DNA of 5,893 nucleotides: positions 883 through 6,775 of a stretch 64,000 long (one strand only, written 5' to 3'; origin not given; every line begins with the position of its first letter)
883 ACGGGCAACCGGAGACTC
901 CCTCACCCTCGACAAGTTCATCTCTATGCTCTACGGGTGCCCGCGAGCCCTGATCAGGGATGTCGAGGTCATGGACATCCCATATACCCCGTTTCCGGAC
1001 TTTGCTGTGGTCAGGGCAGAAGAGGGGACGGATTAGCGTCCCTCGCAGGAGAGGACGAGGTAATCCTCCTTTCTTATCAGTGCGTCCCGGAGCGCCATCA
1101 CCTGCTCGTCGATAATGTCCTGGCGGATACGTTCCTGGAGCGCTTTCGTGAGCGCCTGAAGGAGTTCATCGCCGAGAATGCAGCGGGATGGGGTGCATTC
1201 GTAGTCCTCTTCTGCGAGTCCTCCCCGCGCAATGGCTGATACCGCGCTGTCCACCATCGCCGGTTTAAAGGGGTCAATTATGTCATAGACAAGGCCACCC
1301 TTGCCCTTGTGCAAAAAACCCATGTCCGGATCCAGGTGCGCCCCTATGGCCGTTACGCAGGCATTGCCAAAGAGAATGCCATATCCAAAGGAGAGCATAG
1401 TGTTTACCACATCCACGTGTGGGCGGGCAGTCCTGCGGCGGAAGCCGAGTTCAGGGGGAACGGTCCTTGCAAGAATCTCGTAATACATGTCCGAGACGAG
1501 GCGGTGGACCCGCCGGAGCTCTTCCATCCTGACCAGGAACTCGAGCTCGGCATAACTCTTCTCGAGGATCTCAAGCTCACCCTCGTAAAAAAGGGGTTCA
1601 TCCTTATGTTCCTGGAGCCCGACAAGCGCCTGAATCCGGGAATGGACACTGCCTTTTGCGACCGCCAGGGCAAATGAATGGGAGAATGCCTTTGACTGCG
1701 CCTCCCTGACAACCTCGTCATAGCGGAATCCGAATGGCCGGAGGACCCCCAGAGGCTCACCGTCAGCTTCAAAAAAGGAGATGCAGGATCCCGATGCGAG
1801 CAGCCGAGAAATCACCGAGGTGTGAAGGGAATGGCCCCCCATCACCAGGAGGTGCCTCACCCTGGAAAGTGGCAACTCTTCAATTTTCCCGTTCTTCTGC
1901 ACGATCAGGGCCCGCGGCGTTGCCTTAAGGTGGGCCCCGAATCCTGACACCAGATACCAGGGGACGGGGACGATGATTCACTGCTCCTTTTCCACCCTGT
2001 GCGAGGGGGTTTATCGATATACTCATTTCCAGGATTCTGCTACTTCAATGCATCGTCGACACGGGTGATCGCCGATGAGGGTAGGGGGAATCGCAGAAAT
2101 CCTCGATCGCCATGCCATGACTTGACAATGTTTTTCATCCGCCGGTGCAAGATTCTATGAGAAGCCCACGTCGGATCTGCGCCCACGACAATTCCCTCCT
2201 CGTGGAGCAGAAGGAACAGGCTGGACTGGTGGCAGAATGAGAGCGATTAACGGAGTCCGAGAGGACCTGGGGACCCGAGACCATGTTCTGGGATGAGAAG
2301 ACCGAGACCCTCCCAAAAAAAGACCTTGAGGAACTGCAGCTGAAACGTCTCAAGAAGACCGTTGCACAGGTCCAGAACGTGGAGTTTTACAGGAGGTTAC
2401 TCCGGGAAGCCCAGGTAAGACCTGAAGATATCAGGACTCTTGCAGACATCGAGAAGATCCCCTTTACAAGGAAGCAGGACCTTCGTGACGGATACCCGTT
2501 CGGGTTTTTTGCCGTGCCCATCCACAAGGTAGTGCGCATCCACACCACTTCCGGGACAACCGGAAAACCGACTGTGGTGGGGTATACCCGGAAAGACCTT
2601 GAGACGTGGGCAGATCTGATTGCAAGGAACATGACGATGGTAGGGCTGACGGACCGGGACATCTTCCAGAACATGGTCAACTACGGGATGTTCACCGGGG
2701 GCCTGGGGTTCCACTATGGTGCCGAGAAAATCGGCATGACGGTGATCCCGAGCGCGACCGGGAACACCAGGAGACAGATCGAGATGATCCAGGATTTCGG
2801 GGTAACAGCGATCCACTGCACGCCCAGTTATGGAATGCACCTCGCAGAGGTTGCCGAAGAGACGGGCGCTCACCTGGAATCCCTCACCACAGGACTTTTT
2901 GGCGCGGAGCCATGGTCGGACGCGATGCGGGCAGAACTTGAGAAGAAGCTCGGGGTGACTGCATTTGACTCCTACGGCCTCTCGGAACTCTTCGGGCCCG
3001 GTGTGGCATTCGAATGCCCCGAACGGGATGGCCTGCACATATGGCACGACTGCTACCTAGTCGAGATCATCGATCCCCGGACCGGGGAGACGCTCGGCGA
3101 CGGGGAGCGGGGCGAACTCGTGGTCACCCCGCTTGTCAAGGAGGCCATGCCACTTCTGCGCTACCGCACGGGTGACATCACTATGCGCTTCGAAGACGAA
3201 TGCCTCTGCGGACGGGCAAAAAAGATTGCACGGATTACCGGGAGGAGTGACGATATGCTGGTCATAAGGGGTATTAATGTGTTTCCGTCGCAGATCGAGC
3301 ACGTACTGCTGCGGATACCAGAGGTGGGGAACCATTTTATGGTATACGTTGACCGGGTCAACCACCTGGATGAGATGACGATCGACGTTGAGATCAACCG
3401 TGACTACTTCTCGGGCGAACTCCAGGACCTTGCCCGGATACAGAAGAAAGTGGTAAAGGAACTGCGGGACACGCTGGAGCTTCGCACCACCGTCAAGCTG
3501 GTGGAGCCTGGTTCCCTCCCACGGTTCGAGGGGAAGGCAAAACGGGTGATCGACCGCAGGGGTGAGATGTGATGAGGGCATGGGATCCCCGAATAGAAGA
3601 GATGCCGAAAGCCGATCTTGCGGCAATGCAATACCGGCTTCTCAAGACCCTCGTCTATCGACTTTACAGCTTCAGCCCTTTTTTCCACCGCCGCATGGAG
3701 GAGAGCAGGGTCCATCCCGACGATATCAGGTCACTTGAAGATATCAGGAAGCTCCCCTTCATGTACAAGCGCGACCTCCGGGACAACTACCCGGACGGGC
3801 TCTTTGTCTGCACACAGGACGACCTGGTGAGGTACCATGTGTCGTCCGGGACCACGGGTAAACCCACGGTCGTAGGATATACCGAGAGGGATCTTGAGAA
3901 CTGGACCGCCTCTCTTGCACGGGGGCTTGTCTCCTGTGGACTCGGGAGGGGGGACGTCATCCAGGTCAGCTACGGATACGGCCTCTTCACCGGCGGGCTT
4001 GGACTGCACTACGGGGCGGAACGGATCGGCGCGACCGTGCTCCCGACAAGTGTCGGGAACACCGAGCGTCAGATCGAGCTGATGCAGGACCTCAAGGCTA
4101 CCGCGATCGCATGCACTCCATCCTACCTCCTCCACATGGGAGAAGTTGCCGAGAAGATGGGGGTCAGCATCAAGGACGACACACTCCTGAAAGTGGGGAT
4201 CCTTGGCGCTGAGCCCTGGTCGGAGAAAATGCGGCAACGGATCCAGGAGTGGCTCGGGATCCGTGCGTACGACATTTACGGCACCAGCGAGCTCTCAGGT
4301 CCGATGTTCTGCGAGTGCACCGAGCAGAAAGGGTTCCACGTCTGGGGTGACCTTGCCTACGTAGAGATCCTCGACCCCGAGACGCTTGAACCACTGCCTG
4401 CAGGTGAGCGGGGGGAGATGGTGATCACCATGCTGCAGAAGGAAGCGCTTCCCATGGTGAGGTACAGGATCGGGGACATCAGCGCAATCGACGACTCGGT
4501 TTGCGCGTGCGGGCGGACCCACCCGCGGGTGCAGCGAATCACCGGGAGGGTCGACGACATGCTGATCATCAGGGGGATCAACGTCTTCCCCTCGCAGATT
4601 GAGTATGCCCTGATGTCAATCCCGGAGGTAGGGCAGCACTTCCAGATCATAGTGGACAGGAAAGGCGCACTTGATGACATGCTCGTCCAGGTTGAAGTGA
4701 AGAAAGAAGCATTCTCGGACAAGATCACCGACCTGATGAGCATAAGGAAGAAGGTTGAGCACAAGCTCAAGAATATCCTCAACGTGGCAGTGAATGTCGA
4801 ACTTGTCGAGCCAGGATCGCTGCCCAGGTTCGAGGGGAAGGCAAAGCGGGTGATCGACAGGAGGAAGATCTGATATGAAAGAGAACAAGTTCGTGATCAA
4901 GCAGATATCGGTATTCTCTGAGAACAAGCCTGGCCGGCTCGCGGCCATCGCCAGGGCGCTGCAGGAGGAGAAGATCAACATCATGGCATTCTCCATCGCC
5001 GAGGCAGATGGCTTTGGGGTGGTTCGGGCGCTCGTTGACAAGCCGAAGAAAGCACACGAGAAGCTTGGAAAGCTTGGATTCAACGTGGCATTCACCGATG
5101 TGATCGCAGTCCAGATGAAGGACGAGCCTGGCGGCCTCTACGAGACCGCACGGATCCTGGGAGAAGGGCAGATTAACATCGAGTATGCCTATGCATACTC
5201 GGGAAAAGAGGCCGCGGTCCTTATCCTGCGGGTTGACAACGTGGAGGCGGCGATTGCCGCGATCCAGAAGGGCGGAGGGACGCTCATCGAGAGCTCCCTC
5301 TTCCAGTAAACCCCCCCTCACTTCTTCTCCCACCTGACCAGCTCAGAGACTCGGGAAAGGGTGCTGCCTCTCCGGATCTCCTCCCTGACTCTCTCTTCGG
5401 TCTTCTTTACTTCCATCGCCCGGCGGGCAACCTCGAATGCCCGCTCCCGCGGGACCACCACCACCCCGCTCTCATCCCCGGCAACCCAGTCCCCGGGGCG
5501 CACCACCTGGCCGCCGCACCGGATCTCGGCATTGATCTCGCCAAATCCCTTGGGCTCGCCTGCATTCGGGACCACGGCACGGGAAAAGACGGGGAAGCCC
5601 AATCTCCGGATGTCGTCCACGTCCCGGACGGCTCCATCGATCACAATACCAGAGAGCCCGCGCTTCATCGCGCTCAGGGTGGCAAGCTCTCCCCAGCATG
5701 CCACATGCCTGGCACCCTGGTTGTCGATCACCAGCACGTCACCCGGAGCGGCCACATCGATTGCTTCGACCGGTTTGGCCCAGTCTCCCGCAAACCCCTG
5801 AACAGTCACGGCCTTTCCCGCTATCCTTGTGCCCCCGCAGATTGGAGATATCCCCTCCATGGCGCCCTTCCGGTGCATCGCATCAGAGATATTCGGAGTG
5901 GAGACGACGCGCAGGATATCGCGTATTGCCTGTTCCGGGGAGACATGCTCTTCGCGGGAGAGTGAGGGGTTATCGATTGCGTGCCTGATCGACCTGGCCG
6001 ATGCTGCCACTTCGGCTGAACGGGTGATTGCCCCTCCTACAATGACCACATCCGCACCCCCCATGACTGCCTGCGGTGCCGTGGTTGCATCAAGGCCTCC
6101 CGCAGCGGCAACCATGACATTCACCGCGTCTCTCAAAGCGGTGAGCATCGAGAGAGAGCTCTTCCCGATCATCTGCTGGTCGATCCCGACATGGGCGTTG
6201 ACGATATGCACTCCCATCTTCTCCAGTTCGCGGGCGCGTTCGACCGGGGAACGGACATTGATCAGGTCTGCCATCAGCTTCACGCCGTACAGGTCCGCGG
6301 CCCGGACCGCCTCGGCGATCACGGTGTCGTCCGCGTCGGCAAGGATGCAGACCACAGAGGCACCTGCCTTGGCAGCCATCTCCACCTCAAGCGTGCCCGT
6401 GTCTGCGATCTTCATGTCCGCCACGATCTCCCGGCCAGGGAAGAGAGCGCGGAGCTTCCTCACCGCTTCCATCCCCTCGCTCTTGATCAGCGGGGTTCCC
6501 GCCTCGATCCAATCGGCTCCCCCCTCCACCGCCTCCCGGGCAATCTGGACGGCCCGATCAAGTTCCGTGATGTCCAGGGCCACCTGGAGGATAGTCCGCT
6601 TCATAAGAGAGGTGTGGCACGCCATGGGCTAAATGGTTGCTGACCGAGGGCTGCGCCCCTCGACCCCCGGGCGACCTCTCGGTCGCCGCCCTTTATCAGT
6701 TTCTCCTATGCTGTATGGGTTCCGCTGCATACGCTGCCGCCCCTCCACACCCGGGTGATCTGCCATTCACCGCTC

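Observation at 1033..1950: Stand-alone Cas1 homologue in a housekeeping context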

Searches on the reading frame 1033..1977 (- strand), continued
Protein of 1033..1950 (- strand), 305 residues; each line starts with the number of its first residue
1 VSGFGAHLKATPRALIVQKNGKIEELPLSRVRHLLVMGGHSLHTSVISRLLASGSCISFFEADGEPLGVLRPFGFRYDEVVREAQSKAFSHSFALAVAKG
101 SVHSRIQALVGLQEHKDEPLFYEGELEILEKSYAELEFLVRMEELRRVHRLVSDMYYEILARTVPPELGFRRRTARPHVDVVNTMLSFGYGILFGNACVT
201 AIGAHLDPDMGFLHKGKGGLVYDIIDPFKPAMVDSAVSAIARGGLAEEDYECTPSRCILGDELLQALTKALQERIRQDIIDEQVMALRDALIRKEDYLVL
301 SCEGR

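Call 93: search_protein_families(library=pfam, proteins=[L008:6915-7283:-, L008:7539-8900:-, L008:8897-9652:-, L008:9649-10287:-, L008:10594-11145:+, L008:11054-12178:-, L008:12507-12848:-], max_evalue=0.001)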
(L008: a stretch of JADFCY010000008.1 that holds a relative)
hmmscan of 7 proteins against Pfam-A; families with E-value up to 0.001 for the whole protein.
L008:6915-7283:- (122 aa): 1 family
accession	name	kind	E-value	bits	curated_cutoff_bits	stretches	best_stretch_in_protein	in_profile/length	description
PF00708.24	Acylphosphatase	-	2.3e-15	57.1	22.5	1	33-112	2-83/85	Acylphosphatase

L008:7539-8900:- (453 aa): 4 families
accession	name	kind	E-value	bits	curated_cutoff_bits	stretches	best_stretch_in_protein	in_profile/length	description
PF02878.22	PGM_PMM_I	-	5.5e-40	136.7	22.5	1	11-136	2-134/138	Phosphoglucomutase/phosphomannomutase, alpha/beta/alpha domain I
PF02879.22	PGM_PMM_II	-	3.9e-24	85.6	29.3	1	157-256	1-103/103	Phosphoglucomutase/phosphomannomutase, alpha/beta/alpha domain II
PF02880.22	PGM_PMM_III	-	6.5e-22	78.3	20.7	1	262-373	3-113/115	Phosphoglucomutase/phosphomannomutase, alpha/beta/alpha domain III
PF00408.26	PGM_PMM_IV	-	4.5e-12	46.3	23.1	1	404-448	22-66/68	Phosphoglucomutase/phosphomannomutase, C-terminal domain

L008:8897-9652:- (251 aa): 1 family
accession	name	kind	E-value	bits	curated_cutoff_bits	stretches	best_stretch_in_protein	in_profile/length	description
PF03205.20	MobB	-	1.9e-15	57.4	26.6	1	3-108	1-109/133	Molybdopterin guanine dinucleotide synthesis protein B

L008:9649-10287:- (212 aa): 1 family
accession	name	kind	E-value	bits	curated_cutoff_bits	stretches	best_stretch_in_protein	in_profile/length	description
PF19122.5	DUF5806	-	2.6e-69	232.2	33.5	1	38-182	1-146/148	Family of unknown function (DUF5806)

L008:10594-11145:+ (183 aa): 0 families

L008:11054-12178:- (374 aa): 5 families
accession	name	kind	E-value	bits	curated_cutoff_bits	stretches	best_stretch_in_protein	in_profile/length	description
PF00072.30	Response_reg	-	1e-23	84.1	30.2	1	4-108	1-104/111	Response regulator receiver domain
PF13188.13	PAS_8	-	7.8e-09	35.6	21.8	1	145-192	14-61/65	PAS domain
PF00989.32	PAS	-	1.7e-08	34.9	22.6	0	145-177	14-46/113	PAS fold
PF13426.13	PAS_9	-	2.3e-08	34.7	27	1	146-224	4-83/103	PAS domain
PF08448.16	PAS_4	-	1.9e-07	31.7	23.1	0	145-220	8-83/110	PAS fold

L008:12507-12848:- (113 aa): 0 families

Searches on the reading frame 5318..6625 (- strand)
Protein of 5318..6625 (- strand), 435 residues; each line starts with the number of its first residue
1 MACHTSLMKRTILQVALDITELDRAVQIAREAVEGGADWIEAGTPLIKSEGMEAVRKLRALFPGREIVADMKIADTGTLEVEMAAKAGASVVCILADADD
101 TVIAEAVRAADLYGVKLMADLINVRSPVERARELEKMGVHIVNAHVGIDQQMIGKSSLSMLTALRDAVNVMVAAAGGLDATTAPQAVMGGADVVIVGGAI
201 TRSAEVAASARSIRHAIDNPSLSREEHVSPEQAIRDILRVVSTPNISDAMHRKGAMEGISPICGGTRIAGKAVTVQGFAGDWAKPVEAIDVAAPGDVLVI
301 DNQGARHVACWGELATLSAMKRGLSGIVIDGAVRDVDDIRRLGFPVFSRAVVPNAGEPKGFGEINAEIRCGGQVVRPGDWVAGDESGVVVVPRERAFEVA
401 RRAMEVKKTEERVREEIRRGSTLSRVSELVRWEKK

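Call 66: search_protein_families(library=pfam, proteins=[window:5318-6625:-], max_evalue=0.001)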
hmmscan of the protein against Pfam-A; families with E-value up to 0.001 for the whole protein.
window:5318-6625:- (435 aa): 4 families
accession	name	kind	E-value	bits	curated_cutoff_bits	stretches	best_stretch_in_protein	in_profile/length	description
PF03737.21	RraA-like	-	2.8e-50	170.9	24.5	1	243-390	1-152/152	Aldolase/RraA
PF00215.30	OMPdecase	-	2.3e-30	106.6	27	1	13-213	3-221/221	Orotidine 5'-phosphate decarboxylase / HUMPS family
PF04131.20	NanE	-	4.5e-05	23.2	27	1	80-208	56-184/192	Putative N-acetylmannosamine-6-phosphate epimerase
PF05690.20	ThiG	-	0.00044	20.1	23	0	129-230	135-237/247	Thiazole biosynthesis protein ThiG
